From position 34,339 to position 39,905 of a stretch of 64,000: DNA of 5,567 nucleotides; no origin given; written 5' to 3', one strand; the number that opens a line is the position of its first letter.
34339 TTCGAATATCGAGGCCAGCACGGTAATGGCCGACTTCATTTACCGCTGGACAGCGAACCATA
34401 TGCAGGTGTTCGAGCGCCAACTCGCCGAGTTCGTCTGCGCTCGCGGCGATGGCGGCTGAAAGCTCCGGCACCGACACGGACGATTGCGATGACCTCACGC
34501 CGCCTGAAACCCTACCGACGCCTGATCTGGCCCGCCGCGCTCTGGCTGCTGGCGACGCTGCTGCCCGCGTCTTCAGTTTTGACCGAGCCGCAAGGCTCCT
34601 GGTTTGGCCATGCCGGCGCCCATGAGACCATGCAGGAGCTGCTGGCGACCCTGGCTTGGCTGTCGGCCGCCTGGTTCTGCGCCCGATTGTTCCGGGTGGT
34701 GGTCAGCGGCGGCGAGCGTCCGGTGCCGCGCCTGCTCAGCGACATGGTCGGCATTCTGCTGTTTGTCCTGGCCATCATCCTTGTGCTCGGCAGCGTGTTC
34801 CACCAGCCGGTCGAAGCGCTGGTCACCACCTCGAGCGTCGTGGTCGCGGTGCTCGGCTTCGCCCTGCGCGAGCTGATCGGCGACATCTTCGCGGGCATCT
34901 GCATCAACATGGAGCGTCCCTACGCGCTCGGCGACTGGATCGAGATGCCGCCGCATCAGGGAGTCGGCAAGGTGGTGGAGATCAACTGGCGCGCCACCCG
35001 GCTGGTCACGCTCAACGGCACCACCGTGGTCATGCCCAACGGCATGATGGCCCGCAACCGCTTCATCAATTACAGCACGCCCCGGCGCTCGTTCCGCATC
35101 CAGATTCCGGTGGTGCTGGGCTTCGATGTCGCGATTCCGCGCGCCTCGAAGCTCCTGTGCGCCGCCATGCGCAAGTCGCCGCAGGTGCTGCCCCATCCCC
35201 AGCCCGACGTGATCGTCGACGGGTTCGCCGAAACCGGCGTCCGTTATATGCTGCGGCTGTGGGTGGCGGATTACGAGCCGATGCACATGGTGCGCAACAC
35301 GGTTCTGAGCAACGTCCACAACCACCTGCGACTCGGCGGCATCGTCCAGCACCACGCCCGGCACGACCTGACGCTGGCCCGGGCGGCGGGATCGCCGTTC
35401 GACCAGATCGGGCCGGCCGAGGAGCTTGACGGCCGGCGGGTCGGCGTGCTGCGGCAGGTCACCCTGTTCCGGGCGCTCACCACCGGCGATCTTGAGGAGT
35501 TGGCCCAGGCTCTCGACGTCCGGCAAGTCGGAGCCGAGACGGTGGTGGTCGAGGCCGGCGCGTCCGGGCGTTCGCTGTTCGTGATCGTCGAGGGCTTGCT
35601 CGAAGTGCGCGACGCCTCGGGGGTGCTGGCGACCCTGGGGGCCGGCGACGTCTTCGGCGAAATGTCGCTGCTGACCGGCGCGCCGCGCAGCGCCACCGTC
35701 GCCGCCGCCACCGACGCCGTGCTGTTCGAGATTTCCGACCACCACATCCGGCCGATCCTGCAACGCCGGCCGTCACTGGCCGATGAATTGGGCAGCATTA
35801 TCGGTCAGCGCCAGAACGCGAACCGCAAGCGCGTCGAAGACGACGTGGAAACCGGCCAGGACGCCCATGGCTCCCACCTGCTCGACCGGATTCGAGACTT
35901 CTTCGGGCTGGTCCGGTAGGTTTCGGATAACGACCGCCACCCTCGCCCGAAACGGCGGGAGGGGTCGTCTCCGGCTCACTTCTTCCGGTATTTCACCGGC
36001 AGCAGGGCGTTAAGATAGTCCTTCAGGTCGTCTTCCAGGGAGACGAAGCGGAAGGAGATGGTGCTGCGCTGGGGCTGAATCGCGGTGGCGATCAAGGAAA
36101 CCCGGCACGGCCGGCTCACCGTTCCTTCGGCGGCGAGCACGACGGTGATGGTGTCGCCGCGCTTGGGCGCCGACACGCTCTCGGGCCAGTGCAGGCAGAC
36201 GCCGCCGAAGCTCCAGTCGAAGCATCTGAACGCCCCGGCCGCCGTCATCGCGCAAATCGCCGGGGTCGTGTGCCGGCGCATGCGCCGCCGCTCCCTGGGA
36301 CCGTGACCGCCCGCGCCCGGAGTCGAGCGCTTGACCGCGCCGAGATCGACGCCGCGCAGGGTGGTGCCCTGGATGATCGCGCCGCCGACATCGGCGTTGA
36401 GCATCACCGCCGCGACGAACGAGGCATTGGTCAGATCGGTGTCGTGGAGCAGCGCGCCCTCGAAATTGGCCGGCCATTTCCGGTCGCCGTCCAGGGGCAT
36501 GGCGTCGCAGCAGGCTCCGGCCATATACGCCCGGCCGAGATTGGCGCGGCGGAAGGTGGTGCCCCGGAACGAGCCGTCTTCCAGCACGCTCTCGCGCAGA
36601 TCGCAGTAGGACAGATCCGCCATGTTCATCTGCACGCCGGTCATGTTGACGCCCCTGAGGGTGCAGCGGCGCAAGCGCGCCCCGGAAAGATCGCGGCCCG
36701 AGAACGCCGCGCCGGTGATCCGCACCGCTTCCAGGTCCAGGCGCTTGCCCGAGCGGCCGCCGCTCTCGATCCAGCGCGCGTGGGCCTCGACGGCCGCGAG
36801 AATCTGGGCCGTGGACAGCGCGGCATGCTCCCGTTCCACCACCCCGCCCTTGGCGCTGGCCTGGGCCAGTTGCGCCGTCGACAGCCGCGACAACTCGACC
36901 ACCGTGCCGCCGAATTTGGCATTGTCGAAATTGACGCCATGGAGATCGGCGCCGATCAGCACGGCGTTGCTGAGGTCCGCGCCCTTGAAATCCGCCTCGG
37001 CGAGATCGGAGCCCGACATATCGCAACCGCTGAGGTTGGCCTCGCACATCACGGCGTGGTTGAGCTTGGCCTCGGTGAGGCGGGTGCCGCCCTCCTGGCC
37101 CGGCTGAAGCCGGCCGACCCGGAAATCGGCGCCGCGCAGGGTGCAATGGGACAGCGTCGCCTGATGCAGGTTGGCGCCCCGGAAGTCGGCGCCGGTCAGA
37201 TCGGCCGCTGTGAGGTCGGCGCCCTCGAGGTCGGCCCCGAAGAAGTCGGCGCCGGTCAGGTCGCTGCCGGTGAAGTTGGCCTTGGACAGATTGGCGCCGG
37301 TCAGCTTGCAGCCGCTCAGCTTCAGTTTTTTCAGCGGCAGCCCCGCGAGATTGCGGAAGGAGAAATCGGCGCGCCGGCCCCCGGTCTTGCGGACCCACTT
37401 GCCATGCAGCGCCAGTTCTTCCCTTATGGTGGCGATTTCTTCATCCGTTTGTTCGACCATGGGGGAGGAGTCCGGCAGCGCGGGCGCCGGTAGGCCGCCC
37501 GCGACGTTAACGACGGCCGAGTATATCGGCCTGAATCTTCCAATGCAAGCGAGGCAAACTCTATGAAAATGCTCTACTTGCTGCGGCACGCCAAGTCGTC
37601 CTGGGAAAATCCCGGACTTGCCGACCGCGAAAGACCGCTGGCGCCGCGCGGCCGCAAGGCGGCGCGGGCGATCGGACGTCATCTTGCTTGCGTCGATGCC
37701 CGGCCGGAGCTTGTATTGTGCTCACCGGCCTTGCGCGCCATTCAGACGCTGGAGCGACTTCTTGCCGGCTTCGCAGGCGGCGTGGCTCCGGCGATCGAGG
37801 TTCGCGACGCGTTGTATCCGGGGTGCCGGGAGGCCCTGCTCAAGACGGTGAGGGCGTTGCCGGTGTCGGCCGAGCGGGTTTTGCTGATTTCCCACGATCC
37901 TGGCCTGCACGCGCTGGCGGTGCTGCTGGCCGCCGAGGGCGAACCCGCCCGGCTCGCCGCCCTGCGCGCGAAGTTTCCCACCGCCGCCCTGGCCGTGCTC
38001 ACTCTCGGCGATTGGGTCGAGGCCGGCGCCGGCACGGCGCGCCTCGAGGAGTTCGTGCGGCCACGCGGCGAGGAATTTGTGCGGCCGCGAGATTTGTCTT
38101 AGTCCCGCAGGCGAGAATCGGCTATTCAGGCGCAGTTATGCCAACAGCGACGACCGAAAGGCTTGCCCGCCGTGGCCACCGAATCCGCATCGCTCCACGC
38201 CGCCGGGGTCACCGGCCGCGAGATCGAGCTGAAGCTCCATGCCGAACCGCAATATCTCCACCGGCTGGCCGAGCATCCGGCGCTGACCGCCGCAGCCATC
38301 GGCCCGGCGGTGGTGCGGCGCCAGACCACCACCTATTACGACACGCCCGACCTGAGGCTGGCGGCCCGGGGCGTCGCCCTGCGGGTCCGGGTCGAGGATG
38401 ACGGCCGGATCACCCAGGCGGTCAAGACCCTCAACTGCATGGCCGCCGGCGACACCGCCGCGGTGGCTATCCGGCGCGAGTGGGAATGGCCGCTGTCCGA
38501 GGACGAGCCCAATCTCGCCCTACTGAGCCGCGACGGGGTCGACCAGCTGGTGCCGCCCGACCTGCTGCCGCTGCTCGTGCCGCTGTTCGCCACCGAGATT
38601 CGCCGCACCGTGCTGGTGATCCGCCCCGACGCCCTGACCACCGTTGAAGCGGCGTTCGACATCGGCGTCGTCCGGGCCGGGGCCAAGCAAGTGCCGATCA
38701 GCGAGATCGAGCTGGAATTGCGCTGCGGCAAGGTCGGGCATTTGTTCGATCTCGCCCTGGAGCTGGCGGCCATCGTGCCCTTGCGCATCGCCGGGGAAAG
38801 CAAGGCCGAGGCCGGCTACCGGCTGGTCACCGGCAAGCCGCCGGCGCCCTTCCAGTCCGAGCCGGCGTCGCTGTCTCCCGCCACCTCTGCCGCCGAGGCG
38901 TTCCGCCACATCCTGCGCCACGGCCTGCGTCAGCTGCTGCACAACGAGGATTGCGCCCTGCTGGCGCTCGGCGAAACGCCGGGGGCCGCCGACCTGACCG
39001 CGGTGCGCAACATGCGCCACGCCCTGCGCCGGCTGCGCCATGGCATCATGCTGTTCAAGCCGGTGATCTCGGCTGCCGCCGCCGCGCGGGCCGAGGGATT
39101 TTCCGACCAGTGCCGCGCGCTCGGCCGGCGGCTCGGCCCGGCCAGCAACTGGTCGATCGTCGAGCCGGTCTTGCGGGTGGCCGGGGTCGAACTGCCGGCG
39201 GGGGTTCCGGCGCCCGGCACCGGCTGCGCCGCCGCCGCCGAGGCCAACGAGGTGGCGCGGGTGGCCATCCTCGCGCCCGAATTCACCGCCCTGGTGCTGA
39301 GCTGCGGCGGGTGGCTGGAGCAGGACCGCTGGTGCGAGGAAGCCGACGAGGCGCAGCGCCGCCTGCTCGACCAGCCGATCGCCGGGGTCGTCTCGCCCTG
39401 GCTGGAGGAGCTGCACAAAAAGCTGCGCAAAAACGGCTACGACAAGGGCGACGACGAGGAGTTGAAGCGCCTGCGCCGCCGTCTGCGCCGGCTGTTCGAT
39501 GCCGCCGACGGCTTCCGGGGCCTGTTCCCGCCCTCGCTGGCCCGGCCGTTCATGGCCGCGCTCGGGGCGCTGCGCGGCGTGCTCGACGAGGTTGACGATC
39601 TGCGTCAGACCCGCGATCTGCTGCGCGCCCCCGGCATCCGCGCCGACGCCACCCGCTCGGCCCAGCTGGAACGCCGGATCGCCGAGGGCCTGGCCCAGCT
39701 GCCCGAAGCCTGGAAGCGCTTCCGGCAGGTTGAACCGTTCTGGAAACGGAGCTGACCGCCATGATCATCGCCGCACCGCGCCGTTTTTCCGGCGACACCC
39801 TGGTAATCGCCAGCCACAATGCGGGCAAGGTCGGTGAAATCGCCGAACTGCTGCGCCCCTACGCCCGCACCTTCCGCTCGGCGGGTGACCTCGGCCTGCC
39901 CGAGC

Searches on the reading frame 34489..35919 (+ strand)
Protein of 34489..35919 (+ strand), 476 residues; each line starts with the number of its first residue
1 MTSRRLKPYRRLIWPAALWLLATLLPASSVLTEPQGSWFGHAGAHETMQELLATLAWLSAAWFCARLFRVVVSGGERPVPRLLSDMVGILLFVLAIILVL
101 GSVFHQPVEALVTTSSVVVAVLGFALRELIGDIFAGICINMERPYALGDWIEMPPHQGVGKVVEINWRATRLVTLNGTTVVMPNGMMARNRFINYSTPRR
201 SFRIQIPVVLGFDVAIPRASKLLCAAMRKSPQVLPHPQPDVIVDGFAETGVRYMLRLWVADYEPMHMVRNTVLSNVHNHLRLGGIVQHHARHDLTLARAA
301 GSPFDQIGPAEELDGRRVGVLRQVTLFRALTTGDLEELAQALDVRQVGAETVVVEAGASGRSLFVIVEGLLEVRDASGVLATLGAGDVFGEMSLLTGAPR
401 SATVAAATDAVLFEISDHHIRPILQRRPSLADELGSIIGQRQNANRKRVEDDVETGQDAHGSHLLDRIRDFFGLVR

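Call 86: search_protein_families(library=pfam, proteins=[window:34489-35919:+], max_evalue=0.00001)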
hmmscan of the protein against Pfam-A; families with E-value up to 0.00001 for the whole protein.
window:34489-35919:+ (476 aa): 3 families
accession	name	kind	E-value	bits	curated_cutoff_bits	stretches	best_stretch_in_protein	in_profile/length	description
PF00027.35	cNMP_binding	-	2.4e-18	66.3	27.5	1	345-426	2-88/89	Cyclic nucleotide-binding domain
PF00924.24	MS_channel_2nd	-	4.1e-17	62.5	20.2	1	129-196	2-67/68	Mechanosensitive ion channel, beta-domain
PF21082.3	MS_channel_3rd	-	8.1e-06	26.6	21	0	204-285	3-86/88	Mechanosensitive ion channel MscS, C-terminal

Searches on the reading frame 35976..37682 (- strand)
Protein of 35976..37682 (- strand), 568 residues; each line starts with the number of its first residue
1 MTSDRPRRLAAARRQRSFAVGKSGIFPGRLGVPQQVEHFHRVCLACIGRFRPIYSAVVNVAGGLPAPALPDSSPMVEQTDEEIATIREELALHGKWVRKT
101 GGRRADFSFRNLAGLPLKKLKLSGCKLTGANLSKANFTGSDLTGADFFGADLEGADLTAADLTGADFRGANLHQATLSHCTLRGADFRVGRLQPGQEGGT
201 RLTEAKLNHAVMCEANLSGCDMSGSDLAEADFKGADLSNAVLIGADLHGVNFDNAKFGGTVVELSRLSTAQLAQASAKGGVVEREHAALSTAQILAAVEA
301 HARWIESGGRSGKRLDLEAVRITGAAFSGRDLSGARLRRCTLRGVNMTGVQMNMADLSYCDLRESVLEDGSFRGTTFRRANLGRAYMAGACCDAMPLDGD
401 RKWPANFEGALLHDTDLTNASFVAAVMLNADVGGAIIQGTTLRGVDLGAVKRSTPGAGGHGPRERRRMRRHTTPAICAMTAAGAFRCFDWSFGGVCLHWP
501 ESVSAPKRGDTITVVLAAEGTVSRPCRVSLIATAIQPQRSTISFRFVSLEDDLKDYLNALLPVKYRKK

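Call 86: search_protein_families(library=pfam, proteins=[window:35976-37682:-], max_evalue=0.00001)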
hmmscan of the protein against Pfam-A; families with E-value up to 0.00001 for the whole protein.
window:35976-37682:- (568 aa): 4 families
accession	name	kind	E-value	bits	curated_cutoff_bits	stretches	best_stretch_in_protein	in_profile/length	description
PF00805.28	Pentapeptide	-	4.5e-57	189.5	20.2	4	150-188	1-39/40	Pentapeptide repeats (8 copies)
PF13576.12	Pentapeptide_3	-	2.5e-29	101.7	27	1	123-165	2-47/48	Pentapeptide repeats (9 copies)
PF13599.13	Pentapeptide_4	-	1.9e-27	95.6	38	1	321-385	2-66/78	Pentapeptide repeat region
PF25296.1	Decapeptide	-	3.9e-07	30.3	45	0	117-188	4-73/74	Decapeptide repeat region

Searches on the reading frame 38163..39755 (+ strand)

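Call 86: search_protein_families(library=pfam, proteins=[window:38163-39755:+], max_evalue=0.00001)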
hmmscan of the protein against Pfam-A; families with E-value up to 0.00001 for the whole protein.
window:38163-39755:+ (530 aa): 2 families
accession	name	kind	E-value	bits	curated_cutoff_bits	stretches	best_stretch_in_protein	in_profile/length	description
PF05235.19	CHAD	-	3.7e-20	73.3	25.6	1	250-488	2-228/228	CHAD domain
PF01928.26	CYTH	-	1.6e-17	64.4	23.2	1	19-219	2-179/179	CYTH domain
